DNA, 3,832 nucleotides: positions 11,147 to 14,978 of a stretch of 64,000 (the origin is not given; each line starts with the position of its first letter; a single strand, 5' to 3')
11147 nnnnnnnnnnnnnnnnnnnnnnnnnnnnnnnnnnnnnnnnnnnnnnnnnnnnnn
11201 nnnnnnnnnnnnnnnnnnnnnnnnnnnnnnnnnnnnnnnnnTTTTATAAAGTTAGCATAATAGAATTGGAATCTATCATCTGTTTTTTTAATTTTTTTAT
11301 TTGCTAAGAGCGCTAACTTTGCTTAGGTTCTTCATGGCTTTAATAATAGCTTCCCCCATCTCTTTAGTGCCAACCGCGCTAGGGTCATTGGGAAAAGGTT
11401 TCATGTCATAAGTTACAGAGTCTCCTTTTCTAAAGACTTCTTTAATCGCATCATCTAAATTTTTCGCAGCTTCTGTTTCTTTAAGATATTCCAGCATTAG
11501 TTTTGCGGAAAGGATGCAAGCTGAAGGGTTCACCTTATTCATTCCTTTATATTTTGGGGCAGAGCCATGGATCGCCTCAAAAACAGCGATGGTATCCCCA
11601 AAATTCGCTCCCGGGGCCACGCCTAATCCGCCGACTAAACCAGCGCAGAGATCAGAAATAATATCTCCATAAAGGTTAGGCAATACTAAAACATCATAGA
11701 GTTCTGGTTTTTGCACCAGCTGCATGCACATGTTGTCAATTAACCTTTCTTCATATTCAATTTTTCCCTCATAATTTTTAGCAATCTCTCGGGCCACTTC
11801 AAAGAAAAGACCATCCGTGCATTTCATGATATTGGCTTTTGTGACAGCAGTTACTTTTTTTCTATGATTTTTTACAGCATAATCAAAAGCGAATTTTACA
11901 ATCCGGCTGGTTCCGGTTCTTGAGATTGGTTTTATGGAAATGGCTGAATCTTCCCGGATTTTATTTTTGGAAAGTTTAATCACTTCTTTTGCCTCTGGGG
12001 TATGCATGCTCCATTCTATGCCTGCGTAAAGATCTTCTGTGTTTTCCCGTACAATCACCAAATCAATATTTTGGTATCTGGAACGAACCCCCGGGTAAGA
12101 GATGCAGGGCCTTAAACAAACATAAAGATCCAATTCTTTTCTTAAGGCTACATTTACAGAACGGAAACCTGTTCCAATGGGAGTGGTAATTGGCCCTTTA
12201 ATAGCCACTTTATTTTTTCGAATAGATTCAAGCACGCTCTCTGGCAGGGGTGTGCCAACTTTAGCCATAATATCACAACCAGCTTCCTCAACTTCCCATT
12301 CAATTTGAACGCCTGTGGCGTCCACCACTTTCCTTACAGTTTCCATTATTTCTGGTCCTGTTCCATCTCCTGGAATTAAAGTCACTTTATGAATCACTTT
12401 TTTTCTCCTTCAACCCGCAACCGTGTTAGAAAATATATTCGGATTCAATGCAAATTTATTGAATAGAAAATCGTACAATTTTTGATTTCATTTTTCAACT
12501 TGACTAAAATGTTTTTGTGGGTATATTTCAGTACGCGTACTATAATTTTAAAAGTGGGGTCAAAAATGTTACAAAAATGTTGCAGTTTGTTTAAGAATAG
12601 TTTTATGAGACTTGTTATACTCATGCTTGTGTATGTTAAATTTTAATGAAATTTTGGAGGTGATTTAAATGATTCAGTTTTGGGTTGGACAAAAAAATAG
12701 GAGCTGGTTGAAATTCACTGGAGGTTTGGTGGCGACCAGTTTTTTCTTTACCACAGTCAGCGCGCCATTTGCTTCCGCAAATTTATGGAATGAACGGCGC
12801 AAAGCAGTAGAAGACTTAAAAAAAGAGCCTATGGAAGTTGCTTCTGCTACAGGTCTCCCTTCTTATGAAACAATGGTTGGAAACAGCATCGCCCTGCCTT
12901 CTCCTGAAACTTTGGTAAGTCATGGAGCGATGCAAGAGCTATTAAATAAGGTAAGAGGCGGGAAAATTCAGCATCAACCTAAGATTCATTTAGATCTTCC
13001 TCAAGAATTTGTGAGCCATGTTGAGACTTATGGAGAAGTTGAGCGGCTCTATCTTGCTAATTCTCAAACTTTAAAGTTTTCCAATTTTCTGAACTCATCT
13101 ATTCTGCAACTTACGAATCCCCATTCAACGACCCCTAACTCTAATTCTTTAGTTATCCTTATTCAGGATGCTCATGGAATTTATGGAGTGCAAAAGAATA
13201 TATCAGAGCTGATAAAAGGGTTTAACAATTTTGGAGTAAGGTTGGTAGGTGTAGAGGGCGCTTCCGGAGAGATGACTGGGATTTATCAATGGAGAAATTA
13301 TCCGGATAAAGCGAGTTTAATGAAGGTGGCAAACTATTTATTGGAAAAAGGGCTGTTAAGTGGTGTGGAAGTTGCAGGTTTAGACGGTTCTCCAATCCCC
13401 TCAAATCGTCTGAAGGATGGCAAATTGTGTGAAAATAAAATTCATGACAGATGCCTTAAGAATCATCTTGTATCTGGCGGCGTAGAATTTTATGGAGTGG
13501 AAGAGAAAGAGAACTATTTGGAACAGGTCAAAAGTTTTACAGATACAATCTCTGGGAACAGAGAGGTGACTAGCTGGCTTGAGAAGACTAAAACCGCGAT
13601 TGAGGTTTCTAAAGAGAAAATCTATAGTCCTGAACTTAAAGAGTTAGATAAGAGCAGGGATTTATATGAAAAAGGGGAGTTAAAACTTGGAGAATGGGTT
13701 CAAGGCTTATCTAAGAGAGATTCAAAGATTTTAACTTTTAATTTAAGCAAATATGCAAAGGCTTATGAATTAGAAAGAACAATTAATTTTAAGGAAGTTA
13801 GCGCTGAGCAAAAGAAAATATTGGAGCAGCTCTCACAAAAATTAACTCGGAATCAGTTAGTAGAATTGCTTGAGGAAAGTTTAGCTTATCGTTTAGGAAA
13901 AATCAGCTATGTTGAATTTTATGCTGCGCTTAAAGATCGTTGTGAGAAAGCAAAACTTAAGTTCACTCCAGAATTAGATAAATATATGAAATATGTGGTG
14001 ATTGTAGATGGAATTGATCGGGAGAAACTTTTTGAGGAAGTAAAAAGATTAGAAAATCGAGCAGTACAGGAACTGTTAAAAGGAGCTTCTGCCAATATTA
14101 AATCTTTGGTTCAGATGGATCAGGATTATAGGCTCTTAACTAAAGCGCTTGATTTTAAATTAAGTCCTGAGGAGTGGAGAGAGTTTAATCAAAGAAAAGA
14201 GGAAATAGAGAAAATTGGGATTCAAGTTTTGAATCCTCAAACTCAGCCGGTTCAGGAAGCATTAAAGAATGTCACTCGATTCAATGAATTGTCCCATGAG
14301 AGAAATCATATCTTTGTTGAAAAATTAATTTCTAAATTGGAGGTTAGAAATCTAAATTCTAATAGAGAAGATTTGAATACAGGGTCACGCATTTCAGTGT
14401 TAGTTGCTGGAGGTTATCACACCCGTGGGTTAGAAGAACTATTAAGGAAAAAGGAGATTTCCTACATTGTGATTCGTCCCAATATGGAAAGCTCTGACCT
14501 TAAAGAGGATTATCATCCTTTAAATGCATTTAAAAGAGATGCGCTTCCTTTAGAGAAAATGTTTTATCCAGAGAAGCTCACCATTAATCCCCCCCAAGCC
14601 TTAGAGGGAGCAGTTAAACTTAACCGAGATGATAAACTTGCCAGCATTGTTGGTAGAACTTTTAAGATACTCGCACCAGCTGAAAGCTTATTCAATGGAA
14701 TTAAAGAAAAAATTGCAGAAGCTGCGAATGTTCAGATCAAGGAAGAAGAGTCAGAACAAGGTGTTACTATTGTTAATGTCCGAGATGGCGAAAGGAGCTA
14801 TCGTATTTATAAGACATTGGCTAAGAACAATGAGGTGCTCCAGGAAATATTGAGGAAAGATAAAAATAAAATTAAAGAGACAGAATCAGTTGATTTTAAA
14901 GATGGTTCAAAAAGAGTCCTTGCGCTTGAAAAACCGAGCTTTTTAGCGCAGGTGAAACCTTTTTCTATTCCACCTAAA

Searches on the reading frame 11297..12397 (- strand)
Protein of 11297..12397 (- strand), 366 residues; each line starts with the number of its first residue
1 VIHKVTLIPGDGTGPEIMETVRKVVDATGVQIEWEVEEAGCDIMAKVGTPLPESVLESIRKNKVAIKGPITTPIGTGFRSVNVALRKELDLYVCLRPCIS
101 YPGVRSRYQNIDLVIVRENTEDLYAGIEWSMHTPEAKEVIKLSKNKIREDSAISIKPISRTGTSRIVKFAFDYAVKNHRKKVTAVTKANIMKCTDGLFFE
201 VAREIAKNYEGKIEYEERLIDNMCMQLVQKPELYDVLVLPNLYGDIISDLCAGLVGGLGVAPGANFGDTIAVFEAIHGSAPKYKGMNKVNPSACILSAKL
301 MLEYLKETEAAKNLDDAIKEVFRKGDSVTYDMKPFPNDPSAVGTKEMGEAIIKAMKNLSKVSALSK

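Call 8: search_protein_families(library=pfam, proteins=[window:11297-12397:-], max_evalue=0.001)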
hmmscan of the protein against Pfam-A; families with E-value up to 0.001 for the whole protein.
window:11297-12397:- (366 aa): 1 family
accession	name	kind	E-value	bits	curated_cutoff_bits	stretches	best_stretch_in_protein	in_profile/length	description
PF00180.25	Iso_dh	-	2.4e-104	349.8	27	1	4-351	1-348/348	Isocitrate/isopropylmalate dehydrogenase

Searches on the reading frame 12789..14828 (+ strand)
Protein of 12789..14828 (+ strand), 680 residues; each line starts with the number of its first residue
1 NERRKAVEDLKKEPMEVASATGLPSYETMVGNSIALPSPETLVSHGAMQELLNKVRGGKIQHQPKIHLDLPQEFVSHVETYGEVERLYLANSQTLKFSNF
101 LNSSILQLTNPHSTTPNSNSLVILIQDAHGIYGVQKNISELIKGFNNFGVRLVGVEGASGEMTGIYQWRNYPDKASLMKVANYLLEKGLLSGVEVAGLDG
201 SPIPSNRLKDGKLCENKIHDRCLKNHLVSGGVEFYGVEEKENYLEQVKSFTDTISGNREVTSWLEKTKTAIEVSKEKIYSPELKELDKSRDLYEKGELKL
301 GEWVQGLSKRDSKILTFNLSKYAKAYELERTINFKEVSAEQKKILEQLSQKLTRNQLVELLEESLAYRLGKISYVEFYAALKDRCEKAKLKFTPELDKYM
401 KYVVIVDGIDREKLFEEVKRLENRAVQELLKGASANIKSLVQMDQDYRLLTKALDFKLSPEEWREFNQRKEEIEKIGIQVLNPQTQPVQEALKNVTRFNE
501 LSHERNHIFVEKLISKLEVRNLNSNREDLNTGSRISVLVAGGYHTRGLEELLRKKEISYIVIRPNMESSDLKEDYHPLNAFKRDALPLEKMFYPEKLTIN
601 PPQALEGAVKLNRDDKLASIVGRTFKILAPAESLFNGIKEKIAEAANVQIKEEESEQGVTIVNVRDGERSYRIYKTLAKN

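Call 45: search_solved_structures(query=window:12789-14828:+, max_evalue=10)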
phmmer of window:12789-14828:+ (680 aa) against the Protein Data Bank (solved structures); distinct sequences matched with E-value up to 10: 2.
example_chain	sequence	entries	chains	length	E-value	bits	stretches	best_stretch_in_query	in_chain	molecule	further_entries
2loj_A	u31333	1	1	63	0.77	11.4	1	13-60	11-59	Putative cytoplasmic protein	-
9n0y_D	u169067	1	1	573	1.6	10.3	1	351-412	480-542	Protein phosphatase EYA3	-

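Call 58: predict_structure(alignment_id=A3)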
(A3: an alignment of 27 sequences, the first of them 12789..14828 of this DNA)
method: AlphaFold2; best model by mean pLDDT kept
length: 680 residues; sequences in the alignment: 27
mean_pLDDT: 71.5   pTM: 0.71
mean pLDDT of the five models: 71.5, 69.0, 68.8, 66.6, 66.3
residues with pLDDT >= 90: 173; 70-90: 250; 50-70: 92; < 50: 165
segments of 3 or more residues with pLDDT < 50: 1-45, 54-67, 214-225, 572-584, 594-597, 607-639, 641-680
pLDDT, mean of each block of 10 residues (from residue 1): 33 29 27 30 45 48 45 84 86 71 70 66 87 91 91 91 83 88 85 93 63 47 50 90 89 83 89 94 94 85 86 79 91 88 84 82 68 76 88 88 86 87 92 93 92 85 89 75 71 91 94 88 61 81 88 91 77 36 57 53 53 41 35 44 44 37 32 30
secondary structure, 60 per line:
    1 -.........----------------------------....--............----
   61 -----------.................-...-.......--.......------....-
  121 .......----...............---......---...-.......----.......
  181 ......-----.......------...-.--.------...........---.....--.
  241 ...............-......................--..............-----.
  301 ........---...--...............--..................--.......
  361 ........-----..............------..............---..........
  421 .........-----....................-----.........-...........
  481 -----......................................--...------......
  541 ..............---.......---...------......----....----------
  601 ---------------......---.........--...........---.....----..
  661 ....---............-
elements in order (helices of 4 or more, strands of 3 or more residues): H2-10 H39-42 H45-56 H72-81 E82-88 E94-100 E103-109 H116-119 E121-127 H132-146 E150-155 E159-161 H163-169 H174-186 H192-198 H219-229 E233-237 H240-255 H257-278 H281-294 H300-308 H317-331 H334-351 H354-368 H374-387 H394-407 H411-429 H435-454 H460-468 H470-480 H486-523 E535-541 H542-554 E558-564 H577-582 H587-590 H616-621 E625-630 H636-646 E650-654 E659-664 H668-679

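Call 61: fold_search(model_id=the predicted structure, library=pdb)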
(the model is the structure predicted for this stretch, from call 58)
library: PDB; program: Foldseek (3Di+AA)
matches with E <= 10: 94; with E <= 0.001: 0
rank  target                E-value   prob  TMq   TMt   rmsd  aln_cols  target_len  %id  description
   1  9drl_B                1.5e-01  0.08  0.07  0.11  28.0       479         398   13  Cryo-EM structure of the T33-549 tetrahedral cage (released 2025-08-06)
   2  5t09                  2.4e-01  0.77  0.10  0.27   7.8       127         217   18  The structure of the type III effector HopBA1 (released 2017-02-01)
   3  8f7n                  1.0e+00  0.06  0.09  0.14  30.1       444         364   10  Crystal structure of chemoreceptor McpZ ligand sensing domain (released 2023-07-05)
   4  8r5s_G                1.3e+00  0.07  0.07  0.17  26.6       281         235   12  t113 - De-novo designed soluble homotetramer (released 2024-11-27)
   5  3vkh_B                1.3e+00  0.02  0.07  0.03  44.0       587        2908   13  X-ray structure of a functional full-length dynein motor domain (released 2012-03-14)
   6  8r5s_D                1.4e+00  0.06  0.07  0.17  25.3       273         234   14  t113 - De-novo designed soluble homotetramer (released 2024-11-27)
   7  8a57_D                1.4e+00  0.03  0.07  0.11  26.7       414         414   13  Cryo-EM structure of HflXr bound to the Listeria monocytogenes 50S ribosomal subunit. (released 2022-11-02)
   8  2wcd_A                2.0e+00  0.03  0.07  0.13  33.2       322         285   12  Crystal structure of the assembled cytolysin A pore (released 2009-05-05)
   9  6xcs_A                2.3e+00  0.14  0.17  0.27  21.0       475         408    9  Erythromycin esterase mutant EreC H289N in its open conformation (released 2021-02-17)
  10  2hh3_MODEL_1_A        2.4e+00  0.47  0.06  0.42   9.3        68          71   16  Solution structure of the third KH domain of KSRP (released 2007-05-08)
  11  6y2d_C                2.7e+00  0.51  0.06  0.43   8.6        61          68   13  Crystal structure of the second KH domain of FUBP1 (released 2020-03-25)
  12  9drl_A                2.7e+00  0.02  0.08  0.10  36.4       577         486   11  Cryo-EM structure of the T33-549 tetrahedral cage (released 2025-08-06)
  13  8r5s_E                2.9e+00  0.04  0.07  0.17  25.8       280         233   13  t113 - De-novo designed soluble homotetramer (released 2024-11-27)
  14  6zyw_A                2.9e+00  0.01  0.06  0.02  63.4       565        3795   11  Outer Dynein Arm-Shulin complex - overall structure (Tetrahymena thermophila) (released 2021-01-20)
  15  4n1a_A                3.1e+00  0.02  0.07  0.08  16.8       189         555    9  Thermomonospora curvata EccC (ATPases 2 and 3) in complex with a signal sequence peptide (released 2015-02-11)
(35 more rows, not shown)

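Call 84: search_protein_families(library=pfam, alignment_id=A5, max_evalue=1)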
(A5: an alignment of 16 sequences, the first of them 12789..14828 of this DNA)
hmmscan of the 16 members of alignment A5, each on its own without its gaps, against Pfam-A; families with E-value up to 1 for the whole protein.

A. member 1, window:12789-14828:+ (680 aa): 0 families

B. families by the number of members that match (of 16 scanned): 41 families (the first 25 are shown)
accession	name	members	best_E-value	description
PF00343.26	Phosphorylase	2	1.6e-08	Carbohydrate phosphorylase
PF20423.3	AceK_regulatory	1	1.1e-46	Isocitrate dehydrogenase kinase/phosphatase (AceK), regulatory domain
PF03727.22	Hexokinase_2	1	9.8e-37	Hexokinase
PF00349.27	Hexokinase_1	1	1.1e-33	Hexokinase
PF00293.34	NUDIX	1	6.3e-14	NUDIX domain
PF02826.25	2-Hacid_dh_C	1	7.3e-13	D-isomer specific 2-hydroxyacid dehydrogenase, NAD binding domain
PF01704.24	UDPGP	1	4e-10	UTP--glucose-1-phosphate uridylyltransferase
PF00389.36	2-Hacid_dh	1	7.9e-09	D-isomer specific 2-hydroxyacid dehydrogenase, catalytic domain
PF00156.33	Pribosyltran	1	1.4e-05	Phosphoribosyl transferase domain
PF03807.23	F420_oxidored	1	5.7e-05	NADP oxidoreductase coenzyme F420-dependent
PF13238.12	AAA_18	1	0.0016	AAA domain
PF13401.12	AAA_22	1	0.0017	AAA domain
PF13521.12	AAA_28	1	0.0053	AAA domain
PF01637.24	ATPase_2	1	0.0057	ATPase domain predominantly from Archaea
PF00437.27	T2SSE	1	0.0074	Type II/IV secretion system protein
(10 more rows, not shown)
